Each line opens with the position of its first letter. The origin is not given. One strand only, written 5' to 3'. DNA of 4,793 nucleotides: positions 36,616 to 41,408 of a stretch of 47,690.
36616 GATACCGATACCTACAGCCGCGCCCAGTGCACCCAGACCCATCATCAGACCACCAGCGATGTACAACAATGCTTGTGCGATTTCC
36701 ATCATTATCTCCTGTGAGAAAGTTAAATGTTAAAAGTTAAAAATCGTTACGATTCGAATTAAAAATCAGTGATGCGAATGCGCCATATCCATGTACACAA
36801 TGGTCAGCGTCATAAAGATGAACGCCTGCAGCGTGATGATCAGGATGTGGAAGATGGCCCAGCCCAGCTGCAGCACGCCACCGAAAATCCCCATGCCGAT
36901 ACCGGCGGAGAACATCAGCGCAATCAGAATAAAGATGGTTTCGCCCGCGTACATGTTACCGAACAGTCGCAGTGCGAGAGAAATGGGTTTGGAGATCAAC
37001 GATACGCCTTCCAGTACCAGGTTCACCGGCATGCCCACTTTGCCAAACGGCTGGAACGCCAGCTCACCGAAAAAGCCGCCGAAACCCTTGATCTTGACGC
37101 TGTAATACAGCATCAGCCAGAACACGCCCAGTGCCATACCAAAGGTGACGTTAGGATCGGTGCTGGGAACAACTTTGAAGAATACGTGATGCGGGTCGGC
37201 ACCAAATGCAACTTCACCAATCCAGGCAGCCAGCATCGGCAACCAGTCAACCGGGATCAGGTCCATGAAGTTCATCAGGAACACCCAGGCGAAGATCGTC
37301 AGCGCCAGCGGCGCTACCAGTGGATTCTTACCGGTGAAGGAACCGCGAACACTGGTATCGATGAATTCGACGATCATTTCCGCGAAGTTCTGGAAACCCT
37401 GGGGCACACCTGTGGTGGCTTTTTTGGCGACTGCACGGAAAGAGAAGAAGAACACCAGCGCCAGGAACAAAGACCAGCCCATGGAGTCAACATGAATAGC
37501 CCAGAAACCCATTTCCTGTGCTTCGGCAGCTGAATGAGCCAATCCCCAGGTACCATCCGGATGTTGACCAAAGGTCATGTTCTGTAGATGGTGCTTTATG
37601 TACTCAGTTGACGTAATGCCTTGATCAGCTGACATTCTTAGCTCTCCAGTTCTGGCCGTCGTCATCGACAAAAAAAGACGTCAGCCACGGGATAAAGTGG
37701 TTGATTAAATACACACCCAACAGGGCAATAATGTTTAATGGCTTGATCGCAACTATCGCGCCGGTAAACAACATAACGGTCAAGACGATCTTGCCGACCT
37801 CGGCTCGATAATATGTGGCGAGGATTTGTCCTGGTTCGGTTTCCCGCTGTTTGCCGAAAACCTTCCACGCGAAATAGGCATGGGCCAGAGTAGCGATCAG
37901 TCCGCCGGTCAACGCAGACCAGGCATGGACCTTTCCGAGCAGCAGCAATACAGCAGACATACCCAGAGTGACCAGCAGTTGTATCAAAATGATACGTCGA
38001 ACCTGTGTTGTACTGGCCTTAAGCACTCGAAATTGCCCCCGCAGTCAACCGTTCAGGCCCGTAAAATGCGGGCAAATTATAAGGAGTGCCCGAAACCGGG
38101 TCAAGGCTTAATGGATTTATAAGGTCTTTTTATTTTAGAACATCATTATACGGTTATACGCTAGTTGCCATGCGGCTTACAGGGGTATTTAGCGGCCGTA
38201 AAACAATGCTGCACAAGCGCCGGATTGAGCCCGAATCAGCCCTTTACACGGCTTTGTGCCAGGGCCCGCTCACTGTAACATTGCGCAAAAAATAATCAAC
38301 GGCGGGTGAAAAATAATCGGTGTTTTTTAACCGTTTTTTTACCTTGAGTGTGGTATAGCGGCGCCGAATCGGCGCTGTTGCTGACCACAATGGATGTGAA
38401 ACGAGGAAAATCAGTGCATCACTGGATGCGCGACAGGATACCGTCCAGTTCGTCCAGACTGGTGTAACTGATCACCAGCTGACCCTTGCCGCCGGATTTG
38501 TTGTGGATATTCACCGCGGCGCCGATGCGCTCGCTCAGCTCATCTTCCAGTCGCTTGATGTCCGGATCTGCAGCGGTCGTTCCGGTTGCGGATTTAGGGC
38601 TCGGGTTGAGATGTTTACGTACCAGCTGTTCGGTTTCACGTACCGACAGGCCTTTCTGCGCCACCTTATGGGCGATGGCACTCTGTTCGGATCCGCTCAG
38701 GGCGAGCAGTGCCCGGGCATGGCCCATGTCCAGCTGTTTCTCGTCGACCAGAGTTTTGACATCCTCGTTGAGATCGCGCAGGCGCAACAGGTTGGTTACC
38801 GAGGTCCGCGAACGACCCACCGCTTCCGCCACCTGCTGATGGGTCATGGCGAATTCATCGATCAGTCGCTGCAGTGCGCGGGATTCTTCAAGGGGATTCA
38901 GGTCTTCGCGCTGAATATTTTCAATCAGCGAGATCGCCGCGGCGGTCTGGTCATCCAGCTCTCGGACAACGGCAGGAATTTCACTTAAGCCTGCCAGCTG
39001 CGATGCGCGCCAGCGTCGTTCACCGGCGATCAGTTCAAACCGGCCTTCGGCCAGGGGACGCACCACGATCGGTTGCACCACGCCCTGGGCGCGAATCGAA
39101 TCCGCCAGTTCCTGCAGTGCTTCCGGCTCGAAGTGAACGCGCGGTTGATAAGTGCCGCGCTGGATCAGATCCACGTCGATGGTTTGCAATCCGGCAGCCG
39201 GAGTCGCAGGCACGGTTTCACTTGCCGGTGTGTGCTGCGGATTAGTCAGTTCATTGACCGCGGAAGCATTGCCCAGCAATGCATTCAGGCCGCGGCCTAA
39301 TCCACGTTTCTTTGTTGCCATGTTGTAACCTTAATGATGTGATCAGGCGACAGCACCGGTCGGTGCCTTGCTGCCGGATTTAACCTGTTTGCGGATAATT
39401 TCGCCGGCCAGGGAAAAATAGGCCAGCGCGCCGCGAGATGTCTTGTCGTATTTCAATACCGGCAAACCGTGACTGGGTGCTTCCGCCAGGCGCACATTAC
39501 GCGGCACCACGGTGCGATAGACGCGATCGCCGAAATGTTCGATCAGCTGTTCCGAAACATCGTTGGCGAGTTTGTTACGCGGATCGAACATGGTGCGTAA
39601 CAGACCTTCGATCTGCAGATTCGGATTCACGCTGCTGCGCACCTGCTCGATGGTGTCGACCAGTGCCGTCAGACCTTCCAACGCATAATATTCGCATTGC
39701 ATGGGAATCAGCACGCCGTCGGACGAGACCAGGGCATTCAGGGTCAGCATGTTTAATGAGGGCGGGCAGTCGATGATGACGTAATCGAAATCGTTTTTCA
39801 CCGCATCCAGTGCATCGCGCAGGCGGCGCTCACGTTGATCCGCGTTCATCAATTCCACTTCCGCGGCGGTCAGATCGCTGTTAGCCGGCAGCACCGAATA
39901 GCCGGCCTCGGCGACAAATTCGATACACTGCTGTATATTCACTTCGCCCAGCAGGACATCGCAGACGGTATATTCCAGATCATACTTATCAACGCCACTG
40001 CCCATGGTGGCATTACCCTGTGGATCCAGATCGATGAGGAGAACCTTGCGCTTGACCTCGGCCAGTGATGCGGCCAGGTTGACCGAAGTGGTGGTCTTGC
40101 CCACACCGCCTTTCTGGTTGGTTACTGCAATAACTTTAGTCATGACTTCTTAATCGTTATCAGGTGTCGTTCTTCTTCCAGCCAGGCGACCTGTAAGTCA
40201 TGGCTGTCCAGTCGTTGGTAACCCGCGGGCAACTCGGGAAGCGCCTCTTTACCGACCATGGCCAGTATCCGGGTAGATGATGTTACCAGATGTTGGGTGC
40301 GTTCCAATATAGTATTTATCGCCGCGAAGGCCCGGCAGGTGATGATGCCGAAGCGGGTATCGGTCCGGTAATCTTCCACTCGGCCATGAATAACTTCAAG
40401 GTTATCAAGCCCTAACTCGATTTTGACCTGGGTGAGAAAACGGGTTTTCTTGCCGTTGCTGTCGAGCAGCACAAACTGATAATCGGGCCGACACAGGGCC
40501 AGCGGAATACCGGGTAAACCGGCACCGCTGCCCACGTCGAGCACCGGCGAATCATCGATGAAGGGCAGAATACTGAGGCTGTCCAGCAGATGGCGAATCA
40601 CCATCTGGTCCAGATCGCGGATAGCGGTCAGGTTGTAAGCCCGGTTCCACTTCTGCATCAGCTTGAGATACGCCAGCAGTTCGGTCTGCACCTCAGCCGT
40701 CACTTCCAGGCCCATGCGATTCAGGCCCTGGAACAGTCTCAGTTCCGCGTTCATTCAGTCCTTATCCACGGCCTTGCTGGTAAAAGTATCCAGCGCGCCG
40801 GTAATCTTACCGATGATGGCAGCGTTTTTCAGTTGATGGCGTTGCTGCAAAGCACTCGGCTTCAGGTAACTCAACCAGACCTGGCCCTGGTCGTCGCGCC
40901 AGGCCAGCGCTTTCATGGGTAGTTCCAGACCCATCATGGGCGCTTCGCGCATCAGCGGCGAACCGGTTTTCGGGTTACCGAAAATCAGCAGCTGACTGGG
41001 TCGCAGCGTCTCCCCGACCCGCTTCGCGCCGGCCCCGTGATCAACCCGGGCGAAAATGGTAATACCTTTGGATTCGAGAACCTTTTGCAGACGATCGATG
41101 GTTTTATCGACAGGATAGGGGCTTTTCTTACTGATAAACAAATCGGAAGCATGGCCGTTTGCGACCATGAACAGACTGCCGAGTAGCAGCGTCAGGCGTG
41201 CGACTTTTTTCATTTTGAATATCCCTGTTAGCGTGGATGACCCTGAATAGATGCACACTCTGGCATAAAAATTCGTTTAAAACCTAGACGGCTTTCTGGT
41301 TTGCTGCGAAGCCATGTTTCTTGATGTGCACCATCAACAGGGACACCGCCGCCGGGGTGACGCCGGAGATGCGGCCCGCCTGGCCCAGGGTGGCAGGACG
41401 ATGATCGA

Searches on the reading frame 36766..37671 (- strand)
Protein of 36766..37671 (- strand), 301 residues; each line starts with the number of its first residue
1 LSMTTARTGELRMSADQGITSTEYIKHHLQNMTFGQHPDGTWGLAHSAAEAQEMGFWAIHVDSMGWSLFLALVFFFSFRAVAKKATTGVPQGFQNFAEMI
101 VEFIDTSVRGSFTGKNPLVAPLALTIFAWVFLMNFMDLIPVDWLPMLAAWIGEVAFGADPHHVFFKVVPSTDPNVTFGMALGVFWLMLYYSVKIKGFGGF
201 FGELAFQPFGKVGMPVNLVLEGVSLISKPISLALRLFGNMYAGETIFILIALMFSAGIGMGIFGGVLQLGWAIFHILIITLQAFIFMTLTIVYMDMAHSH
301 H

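Call 110: search_protein_families(library=pfam, proteins=[window:36766-37671:-], max_evalue=0.00001)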
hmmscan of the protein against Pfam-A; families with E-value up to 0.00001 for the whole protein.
window:36766-37671:- (301 aa): 1 family
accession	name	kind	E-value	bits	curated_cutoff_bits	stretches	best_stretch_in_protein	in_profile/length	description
PF00119.25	ATP-synt_A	-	2e-53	181.9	33.9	1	66-294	3-216/217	ATP synthase A chain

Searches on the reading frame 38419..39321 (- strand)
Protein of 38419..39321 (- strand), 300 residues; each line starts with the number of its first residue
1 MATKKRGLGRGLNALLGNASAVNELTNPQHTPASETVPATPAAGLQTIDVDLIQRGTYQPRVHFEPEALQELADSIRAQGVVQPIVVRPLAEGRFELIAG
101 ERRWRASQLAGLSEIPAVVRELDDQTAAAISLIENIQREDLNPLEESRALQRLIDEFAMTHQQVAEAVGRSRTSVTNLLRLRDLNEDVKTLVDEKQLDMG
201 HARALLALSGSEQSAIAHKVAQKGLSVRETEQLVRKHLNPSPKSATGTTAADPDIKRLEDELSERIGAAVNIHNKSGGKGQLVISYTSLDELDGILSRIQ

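Call 77: search_protein_families(library=pfam, proteins=[window:38419-39321:-], max_evalue=1e-8)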
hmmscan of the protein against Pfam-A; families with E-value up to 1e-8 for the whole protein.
window:38419-39321:- (300 aa): 3 families
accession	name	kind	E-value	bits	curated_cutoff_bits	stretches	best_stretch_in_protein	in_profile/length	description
PF02195.25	ParB_N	-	1.5e-38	131.2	26.3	1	45-137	3-95/95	ParB N-terminal domain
PF17762.8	HTH_ParB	-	7.1e-35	119.7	22.6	1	139-237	1-100/102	ParB HTH domain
PF23552.2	ParB_C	-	2e-23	82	23.8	1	252-300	2-50/50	ParB dimerisation domain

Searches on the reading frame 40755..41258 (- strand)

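Call 110: search_protein_families(library=pfam, proteins=[window:40755-41258:-], max_evalue=0.00001)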
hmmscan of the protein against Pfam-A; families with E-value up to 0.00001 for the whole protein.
window:40755-41258:- (167 aa): 1 family
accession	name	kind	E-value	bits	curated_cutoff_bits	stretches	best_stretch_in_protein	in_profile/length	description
PF03625.19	DUF302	-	3.8e-19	68.8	23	1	72-134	1-63/63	Domain of unknown function DUF302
